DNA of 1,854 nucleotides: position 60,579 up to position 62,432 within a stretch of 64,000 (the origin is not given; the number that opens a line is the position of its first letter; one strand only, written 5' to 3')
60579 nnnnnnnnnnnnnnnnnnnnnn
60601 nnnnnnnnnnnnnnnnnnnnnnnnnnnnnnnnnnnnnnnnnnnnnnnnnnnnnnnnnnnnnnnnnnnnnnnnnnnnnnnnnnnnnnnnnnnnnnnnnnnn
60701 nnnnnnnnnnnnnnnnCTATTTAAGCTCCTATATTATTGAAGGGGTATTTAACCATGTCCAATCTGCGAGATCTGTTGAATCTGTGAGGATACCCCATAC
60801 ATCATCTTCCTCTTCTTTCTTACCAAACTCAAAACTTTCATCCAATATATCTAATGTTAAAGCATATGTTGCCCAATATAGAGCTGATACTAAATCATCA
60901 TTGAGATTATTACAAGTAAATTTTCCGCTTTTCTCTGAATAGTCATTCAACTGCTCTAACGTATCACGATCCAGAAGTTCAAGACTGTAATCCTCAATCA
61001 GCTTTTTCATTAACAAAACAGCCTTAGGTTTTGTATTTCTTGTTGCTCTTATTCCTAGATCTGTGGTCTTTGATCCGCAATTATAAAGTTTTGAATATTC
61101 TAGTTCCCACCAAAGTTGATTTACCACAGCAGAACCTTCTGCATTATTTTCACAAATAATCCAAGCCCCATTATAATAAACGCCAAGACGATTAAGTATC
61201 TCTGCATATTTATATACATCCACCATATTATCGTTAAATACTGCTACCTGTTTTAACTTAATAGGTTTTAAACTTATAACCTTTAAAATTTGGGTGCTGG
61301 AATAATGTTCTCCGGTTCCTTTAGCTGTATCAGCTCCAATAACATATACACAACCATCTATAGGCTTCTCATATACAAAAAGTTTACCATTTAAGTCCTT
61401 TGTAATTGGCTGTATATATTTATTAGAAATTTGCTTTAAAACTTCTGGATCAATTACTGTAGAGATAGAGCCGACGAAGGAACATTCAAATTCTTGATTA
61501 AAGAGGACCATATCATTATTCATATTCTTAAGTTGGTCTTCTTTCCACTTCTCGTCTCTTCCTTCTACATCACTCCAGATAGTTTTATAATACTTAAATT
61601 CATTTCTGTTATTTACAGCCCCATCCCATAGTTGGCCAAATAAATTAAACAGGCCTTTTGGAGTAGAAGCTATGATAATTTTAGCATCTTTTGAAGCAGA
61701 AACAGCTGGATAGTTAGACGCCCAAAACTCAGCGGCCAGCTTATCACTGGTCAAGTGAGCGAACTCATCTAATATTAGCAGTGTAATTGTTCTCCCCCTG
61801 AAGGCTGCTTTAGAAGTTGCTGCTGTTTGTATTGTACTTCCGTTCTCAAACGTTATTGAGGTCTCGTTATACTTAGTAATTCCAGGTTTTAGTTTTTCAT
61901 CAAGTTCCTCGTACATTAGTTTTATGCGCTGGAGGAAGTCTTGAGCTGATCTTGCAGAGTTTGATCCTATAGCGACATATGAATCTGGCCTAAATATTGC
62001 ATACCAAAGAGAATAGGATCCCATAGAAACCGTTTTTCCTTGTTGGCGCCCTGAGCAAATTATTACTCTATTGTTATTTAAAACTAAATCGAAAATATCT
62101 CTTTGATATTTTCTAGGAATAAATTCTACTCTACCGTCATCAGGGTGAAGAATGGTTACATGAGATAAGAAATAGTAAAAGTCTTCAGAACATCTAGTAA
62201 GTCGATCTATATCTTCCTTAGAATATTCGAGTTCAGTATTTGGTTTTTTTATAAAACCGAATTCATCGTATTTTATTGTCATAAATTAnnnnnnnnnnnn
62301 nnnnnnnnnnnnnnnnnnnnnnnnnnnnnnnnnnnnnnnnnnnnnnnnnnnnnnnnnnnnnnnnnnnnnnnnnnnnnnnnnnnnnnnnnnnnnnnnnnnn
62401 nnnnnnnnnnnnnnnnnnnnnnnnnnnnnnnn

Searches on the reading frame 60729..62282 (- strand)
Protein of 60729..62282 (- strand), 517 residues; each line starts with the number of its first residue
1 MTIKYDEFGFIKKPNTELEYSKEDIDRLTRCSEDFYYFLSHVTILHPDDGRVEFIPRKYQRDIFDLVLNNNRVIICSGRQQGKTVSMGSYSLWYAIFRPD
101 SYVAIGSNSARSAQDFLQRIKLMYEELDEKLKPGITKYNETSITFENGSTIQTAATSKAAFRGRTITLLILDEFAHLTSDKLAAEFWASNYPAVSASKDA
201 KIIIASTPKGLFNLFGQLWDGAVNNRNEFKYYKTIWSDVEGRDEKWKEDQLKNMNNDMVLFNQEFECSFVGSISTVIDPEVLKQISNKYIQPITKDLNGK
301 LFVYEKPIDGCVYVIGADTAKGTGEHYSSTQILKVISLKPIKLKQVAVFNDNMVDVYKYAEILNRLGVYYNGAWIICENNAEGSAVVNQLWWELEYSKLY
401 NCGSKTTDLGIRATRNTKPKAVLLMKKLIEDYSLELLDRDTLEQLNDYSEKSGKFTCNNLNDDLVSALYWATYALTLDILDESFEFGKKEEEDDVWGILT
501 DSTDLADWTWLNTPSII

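Call 102: search_dna_similar(query=window:60729-62282:-, collection=phages, mode=protein, max_rows=12)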
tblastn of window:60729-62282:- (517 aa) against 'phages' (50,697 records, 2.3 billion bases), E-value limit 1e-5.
Records with a match: 2626; places in all: 2690; records where one place covers at least 80% of the query: 2261.
Best place of each record, by identity: <60% 2626.
By first word of the organism name: Escherichia 666; Synechococcus 378; Klebsiella 331; Salmonella 202; Vibrio 139; Shigella 89; Aeromonas 80; Acinetobacter 71; Cyanophage 61; Enterobacter 59; and 70 more.
By host as written in the record: - 472; Escherichia coli 277; Klebsiella pneumoniae 114; Synechococcus 107; Synechococcus sp. 38; Escherichia coli O157:H7 38; Salmonella enterica 29; Synechococcus sp. WH7803 28; and 587 more.
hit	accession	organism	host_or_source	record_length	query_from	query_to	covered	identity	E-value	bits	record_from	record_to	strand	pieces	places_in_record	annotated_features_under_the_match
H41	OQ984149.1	Phage C48C1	-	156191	10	502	95%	33.5%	3e-81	281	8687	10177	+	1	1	terminase large subunit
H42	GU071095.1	Synechococcus phage S-SM2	Synechococcus sp. WH8017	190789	11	504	96%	33.0%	2e-75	265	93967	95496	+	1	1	gp17: terminase DNA packaging enzyme large subunit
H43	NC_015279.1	Synechococcus phage S-SM2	Synechococcus sp. WH8017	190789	11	504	96%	33.0%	2e-75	265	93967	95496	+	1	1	gp17: terminase large subunit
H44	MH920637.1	Synechococcus phage S-B43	Synechococcus sp. MW02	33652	10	482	91%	34.3%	3e-72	255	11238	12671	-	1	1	terminase large subunit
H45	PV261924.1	Synechococcus phage RN05-S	Synechococcus sp. MW02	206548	10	482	91%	34.3%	3e-72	255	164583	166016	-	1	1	erminase large subunit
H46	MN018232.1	Synechococcus phage S-B43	Synechococcus sp. MW02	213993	10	482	91%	34.3%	3e-72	255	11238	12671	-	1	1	terminase large subunit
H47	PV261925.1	Synechococcus phage RB11-B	Synechococcus sp. MW02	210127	10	482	91%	34.3%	6e-72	254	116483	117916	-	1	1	terminase large subunit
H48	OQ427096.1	Xanthomonas phage X1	Xanthomonas campestris pv. campestris ...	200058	4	468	90%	34.8%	1e-77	271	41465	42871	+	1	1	terminase large subunit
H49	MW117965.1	Synechococcus phage S-H38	Synechococcus sp. MW02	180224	11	468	89%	35.2%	4e-77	270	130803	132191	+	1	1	terminase large subunit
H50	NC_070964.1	Synechococcus phage S-H38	Synechococcus sp. MW02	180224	11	468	89%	35.2%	4e-77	270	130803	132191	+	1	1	terminase large subunit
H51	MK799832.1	Synechococcus phage S-B05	Synechococcus sp. MW02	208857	10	482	91%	34.1%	2e-71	253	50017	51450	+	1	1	terminase DNA packaging enzyme large subunit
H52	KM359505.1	Prochlorococcus phage P-TIM68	Prochlorococcus sp. MIT9515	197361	11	482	91%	34.2%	6e-74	260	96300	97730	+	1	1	putative terminase DNA packaging enzyme large subunit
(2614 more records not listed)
